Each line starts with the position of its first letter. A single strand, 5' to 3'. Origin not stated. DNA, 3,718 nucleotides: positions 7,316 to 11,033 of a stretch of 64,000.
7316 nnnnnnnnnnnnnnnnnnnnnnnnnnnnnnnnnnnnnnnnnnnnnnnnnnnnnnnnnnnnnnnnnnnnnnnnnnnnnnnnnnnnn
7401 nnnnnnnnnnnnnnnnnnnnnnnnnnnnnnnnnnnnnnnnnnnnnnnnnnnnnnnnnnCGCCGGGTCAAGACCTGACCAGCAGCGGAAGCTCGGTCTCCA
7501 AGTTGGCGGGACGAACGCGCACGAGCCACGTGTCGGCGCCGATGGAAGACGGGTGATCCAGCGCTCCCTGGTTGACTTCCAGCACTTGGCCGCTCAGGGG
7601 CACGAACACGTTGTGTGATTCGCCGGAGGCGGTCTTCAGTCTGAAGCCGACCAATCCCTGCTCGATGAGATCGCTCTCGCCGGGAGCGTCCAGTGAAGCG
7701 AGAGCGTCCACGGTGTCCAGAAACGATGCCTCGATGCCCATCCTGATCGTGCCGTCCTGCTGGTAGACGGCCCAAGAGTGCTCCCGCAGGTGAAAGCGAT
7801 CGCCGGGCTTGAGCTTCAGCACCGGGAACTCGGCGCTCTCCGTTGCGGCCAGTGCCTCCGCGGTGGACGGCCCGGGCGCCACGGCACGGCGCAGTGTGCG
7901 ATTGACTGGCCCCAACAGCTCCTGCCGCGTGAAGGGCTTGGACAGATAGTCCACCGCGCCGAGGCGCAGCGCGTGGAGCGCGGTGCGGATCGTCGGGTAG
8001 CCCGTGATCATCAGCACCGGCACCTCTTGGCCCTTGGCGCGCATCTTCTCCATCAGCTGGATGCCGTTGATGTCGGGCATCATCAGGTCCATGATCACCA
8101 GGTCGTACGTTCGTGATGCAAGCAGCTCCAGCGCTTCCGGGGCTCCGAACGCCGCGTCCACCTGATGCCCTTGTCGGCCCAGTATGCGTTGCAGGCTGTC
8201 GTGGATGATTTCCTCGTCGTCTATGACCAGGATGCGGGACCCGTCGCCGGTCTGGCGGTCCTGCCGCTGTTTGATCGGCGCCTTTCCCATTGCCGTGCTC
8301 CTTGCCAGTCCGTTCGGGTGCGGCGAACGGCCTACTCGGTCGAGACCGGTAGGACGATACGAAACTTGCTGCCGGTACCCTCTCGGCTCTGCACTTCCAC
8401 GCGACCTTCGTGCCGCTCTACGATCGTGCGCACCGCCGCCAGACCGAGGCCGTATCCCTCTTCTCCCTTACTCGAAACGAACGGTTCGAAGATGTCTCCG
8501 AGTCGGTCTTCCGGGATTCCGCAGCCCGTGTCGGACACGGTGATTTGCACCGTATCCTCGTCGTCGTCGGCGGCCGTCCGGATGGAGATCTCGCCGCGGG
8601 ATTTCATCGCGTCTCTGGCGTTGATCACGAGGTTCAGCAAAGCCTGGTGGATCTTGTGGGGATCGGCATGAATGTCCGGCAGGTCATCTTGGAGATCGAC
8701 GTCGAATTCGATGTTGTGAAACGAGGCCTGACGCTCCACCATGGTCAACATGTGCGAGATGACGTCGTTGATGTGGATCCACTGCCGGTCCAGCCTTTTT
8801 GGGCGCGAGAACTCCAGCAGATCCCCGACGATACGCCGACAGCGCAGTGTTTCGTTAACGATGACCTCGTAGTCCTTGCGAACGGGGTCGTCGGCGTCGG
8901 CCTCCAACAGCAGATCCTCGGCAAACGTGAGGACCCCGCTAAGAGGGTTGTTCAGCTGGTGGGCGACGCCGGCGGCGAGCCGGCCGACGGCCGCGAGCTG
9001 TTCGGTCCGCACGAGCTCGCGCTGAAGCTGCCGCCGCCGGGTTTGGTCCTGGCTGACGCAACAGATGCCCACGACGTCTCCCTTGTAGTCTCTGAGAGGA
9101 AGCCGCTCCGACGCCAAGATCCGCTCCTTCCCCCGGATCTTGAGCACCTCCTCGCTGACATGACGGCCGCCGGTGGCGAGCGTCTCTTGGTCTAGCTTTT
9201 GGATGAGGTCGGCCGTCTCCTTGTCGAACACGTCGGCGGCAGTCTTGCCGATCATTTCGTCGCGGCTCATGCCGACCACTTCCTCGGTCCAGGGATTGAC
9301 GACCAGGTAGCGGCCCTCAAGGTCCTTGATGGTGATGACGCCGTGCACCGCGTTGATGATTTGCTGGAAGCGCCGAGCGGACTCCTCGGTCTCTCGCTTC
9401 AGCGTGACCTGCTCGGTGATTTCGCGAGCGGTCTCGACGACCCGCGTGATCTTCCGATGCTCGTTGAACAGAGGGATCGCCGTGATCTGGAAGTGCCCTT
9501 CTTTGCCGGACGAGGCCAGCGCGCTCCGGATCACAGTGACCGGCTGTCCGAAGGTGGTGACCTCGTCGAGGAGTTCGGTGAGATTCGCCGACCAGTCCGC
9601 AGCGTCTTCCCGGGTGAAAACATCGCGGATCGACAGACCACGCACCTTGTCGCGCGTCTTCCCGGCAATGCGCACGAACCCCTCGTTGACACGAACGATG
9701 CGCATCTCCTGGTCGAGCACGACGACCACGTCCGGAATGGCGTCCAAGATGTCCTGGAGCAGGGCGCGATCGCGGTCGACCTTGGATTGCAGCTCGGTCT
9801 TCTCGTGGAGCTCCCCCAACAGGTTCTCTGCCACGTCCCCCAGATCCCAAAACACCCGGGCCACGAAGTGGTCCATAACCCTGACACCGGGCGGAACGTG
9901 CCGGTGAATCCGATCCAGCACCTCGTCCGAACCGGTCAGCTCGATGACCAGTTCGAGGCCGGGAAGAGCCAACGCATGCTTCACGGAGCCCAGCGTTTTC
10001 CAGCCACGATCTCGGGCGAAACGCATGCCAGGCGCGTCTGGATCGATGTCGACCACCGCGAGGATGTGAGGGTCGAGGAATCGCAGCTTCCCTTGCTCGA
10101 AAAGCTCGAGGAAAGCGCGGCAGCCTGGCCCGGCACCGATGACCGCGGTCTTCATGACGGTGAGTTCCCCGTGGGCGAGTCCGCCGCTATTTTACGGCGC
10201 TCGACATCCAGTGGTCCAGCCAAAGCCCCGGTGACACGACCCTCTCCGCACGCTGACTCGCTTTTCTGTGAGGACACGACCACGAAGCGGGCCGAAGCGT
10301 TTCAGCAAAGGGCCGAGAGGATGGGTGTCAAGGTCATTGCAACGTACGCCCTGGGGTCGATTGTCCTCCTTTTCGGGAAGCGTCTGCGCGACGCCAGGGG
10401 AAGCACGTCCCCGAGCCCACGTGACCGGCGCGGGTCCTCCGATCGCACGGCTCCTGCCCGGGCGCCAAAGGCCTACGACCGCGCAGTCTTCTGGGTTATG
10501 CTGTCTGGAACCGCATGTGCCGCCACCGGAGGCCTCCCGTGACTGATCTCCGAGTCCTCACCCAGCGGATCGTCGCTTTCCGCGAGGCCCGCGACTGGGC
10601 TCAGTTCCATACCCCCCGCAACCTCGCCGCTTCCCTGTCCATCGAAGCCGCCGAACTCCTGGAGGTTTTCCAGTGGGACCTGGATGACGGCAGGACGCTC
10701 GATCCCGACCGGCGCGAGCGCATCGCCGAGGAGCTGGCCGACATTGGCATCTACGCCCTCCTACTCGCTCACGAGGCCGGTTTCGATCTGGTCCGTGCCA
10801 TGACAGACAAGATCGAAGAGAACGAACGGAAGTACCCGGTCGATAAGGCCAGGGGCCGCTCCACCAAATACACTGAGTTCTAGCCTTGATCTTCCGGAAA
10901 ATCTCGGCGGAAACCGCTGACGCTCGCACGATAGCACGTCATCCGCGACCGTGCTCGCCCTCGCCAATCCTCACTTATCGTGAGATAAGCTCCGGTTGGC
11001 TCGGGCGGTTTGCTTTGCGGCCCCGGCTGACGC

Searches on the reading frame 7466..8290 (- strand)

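Call 7: search_protein_families(library=pfam, proteins=[window:7466-8290:-], max_evalue=0.00001)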
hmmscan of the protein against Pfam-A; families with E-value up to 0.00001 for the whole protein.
window:7466-8290:- (274 aa): 2 families
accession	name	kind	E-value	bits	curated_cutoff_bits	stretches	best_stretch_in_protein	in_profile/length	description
PF00072.30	Response_reg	-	2.2e-30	105.5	30.2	1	20-126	1-107/111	Response regulator receiver domain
PF01597.25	GCV_H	-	2.2e-06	28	22.2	1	168-270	4-109/122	Glycine cleavage H-protein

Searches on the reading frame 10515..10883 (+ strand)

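Call 7: search_protein_families(library=pfam, proteins=[window:10515-10883:+], max_evalue=0.00001)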
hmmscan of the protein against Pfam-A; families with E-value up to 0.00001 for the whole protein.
window:10515-10883:+ (122 aa): 1 family
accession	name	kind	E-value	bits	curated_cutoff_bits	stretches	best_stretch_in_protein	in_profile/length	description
PF12643.12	MazG-like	-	9e-19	68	27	1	40-121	2-84/85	MazG-like family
